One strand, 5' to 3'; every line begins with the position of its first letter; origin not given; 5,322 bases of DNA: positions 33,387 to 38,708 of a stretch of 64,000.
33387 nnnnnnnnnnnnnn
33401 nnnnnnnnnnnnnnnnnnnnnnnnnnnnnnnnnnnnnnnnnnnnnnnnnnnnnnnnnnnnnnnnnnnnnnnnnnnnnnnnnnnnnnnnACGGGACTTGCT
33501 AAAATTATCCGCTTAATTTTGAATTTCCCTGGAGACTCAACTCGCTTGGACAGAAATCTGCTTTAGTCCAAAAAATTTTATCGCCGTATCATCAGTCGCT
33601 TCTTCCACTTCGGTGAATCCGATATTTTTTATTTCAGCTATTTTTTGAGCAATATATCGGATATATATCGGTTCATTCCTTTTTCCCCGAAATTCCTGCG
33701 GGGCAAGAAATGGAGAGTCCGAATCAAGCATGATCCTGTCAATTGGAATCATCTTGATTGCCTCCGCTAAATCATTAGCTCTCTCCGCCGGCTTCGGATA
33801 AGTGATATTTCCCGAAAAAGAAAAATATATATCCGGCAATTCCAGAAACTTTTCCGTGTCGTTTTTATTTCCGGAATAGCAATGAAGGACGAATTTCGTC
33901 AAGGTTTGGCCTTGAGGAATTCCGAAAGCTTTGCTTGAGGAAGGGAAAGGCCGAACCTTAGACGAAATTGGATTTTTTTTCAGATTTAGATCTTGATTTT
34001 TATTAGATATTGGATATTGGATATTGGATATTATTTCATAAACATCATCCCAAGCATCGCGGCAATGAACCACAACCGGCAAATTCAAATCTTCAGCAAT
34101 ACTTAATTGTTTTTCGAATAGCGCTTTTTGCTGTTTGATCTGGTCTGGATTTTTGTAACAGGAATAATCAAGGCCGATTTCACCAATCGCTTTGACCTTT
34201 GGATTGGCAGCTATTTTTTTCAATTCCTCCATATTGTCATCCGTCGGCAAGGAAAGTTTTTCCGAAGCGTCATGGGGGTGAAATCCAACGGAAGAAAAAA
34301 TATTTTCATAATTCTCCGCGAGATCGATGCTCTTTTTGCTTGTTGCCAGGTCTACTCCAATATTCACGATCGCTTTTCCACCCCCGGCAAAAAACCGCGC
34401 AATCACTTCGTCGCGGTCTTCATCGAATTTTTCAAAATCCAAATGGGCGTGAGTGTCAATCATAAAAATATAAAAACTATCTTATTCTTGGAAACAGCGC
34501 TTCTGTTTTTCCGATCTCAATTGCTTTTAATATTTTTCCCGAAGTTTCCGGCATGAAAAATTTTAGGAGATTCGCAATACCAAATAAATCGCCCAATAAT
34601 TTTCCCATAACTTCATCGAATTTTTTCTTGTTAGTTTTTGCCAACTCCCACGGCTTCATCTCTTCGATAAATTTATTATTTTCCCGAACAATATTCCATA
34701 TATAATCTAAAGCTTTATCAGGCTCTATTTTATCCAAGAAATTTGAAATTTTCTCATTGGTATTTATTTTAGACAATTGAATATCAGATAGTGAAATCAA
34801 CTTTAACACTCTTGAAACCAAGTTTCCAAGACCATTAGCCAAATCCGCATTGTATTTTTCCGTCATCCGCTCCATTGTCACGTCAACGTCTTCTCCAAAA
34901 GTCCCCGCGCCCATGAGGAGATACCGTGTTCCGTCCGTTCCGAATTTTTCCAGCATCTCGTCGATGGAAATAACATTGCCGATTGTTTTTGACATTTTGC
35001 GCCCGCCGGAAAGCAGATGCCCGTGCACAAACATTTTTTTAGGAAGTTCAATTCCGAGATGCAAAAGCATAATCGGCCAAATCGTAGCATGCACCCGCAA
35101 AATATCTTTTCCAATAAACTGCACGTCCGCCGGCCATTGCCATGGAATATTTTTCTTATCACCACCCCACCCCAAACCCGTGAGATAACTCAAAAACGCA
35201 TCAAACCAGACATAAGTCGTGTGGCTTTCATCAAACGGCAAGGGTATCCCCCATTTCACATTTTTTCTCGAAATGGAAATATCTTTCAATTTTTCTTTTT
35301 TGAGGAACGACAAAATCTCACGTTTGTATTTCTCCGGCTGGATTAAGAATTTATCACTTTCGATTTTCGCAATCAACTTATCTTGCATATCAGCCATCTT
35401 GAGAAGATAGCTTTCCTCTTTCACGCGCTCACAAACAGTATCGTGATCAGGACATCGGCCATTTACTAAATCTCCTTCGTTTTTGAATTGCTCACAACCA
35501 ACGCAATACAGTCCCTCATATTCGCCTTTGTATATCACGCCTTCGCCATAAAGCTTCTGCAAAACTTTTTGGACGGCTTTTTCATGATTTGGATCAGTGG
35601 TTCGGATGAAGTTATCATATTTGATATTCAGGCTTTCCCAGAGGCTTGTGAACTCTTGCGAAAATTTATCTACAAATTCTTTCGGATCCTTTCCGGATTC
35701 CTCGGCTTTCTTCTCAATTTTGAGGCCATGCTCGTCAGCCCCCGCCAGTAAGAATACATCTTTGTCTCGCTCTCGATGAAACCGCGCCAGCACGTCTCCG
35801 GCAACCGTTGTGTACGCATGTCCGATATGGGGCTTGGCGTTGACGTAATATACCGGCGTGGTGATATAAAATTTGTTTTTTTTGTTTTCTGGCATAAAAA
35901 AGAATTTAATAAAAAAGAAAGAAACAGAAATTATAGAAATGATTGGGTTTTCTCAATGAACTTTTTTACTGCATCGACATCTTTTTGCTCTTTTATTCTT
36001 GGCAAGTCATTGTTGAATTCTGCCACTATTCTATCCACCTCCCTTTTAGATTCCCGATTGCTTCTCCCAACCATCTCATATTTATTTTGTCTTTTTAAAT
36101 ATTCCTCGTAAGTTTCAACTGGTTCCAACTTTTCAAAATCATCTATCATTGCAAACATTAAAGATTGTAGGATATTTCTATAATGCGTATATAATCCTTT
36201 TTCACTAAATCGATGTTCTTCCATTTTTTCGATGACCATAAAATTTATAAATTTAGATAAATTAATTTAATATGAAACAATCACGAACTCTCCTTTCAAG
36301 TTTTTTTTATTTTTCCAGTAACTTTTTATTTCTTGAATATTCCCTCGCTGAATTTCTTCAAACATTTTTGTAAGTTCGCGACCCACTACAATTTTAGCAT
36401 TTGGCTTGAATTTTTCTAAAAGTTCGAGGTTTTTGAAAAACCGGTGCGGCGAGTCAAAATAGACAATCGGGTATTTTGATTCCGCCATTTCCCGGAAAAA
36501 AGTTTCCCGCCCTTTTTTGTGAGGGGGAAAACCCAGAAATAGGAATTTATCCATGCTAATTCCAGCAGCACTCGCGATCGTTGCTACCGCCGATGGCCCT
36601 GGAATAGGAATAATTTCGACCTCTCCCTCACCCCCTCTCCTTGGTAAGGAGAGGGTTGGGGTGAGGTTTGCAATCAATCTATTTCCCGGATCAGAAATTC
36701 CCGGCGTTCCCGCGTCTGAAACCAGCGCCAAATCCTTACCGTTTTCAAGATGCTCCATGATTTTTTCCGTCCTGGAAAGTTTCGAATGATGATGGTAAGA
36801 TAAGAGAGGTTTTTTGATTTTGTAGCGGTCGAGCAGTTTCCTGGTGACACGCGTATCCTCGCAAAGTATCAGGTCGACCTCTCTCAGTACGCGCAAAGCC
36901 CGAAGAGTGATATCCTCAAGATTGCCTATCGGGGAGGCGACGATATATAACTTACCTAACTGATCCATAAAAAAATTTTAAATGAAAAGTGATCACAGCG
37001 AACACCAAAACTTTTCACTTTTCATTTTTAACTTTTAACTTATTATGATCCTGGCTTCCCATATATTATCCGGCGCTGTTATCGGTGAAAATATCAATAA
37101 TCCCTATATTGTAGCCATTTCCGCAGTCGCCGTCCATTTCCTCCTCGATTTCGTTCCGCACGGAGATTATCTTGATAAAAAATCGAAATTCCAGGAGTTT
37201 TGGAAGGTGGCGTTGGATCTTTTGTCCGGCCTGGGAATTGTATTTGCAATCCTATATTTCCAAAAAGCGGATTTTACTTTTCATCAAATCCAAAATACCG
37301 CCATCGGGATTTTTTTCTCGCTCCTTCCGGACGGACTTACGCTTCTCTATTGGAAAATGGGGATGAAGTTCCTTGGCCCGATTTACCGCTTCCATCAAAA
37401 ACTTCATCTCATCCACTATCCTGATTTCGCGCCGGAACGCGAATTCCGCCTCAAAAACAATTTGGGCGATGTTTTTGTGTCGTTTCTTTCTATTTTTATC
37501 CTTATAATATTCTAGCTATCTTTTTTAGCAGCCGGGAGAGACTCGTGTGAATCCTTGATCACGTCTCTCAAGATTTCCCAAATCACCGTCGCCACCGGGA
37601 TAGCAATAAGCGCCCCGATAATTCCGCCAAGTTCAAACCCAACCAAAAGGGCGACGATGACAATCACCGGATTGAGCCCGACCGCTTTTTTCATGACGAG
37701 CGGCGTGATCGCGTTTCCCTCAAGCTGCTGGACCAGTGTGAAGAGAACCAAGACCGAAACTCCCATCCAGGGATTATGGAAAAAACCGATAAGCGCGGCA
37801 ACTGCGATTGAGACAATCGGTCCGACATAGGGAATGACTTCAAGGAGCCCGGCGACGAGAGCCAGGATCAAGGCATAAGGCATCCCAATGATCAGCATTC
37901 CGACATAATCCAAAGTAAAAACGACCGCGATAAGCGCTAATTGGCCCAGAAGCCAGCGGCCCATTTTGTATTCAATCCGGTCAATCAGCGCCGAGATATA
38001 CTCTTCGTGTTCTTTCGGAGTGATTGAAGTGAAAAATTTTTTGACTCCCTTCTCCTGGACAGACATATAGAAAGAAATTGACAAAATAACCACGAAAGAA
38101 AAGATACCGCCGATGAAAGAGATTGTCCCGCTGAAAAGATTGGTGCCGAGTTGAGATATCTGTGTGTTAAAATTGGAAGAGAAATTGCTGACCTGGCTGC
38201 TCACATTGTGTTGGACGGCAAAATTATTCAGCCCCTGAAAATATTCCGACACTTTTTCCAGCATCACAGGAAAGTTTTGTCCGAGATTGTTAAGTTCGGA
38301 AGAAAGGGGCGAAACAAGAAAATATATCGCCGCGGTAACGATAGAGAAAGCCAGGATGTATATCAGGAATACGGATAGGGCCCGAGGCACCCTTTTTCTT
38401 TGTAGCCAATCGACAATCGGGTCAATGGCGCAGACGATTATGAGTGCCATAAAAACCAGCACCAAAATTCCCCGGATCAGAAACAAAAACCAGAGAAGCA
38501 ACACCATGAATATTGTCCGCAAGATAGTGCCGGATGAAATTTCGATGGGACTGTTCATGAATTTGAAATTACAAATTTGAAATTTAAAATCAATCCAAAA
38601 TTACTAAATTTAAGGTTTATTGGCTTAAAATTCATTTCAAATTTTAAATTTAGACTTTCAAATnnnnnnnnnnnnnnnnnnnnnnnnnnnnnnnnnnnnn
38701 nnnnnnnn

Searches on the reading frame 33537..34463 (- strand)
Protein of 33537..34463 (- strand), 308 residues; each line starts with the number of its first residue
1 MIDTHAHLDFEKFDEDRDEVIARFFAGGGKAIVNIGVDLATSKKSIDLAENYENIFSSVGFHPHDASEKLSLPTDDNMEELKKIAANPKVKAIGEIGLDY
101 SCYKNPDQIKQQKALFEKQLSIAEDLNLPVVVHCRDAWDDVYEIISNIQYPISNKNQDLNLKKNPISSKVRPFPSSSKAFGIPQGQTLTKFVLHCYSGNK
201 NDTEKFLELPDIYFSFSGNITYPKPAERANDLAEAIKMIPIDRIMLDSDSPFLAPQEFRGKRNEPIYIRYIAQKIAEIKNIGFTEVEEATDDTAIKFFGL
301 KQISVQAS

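Call 5: search_protein_families(library=pfam, proteins=[window:33537-34463:-], max_evalue=0.01)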
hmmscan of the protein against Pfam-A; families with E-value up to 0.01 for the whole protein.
window:33537-34463:- (308 aa): 2 families
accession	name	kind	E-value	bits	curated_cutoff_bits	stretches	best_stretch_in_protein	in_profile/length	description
PF01026.27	TatD_DNase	-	1.3e-79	267.6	27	1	2-299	1-253/253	TatD related DNase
PF04909.20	Amidohydro_2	-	0.0018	18.5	26.4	0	209-256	202-253/289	Amidohydrolase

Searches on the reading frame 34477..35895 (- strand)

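Call 5: search_protein_families(library=pfam, proteins=[window:34477-35895:-], max_evalue=0.01)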
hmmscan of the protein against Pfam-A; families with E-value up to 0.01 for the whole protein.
window:34477-35895:- (472 aa): 5 families
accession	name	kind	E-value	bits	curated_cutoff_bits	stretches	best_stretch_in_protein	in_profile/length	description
PF09334.17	tRNA-synt_1g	-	1.7e-96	323.8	20.1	2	142-364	163-391/391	tRNA synthetases class I (M)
PF00133.28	tRNA-synt_1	-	8.1e-36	124.1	22.7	2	4-221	20-245/414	tRNA synthetases class I (I, L, M and V)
PF01406.26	tRNA-synt_1e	-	2.1e-16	60.6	27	2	4-141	7-140/301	tRNA synthetases class I (C) catalytic domain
PF01921.24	tRNA-synt_1f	-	0.00081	18.8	27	0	261-329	240-311/360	tRNA synthetases class I (K)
PF19303.5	Anticodon_3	-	0.0048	17.2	23.5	1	382-463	24-105/152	Anticodon binding domain of methionyl tRNA ligase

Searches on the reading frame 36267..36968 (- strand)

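Call 8: search_protein_families(library=pfam, proteins=[window:36267-36968:-], max_evalue=0.001)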
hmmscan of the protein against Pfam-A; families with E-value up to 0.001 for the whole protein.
window:36267-36968:- (233 aa): 1 family
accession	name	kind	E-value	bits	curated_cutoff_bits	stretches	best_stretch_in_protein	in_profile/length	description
PF00590.25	TP_methylase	-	3e-29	102.9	27.8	1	6-214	1-211/212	Tetrapyrrole (Corrin/Porphyrin) Methylases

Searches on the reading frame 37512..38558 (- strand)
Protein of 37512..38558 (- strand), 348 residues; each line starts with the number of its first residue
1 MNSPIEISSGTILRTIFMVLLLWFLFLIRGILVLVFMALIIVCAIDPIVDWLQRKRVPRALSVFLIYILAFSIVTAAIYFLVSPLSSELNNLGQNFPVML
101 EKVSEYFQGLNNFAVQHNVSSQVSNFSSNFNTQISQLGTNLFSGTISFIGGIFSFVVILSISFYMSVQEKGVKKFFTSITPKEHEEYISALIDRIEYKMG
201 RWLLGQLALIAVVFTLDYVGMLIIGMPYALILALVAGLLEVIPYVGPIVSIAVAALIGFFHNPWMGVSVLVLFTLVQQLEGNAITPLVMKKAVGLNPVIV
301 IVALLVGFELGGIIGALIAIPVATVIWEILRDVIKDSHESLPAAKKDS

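Call 8: search_protein_families(library=pfam, proteins=[window:37512-38558:-], max_evalue=0.001)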
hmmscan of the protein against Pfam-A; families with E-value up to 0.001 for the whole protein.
window:37512-38558:- (348 aa): 2 families
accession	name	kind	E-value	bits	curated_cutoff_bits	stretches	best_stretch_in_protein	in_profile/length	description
PF01594.21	AI-2E_transport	-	1.1e-66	225.8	34.3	1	16-332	6-325/327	AI-2E family transporter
PF00632.30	HECT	-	0.00079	19.6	23.9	0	85-143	121-179/306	HECT-domain (ubiquitin-transferase)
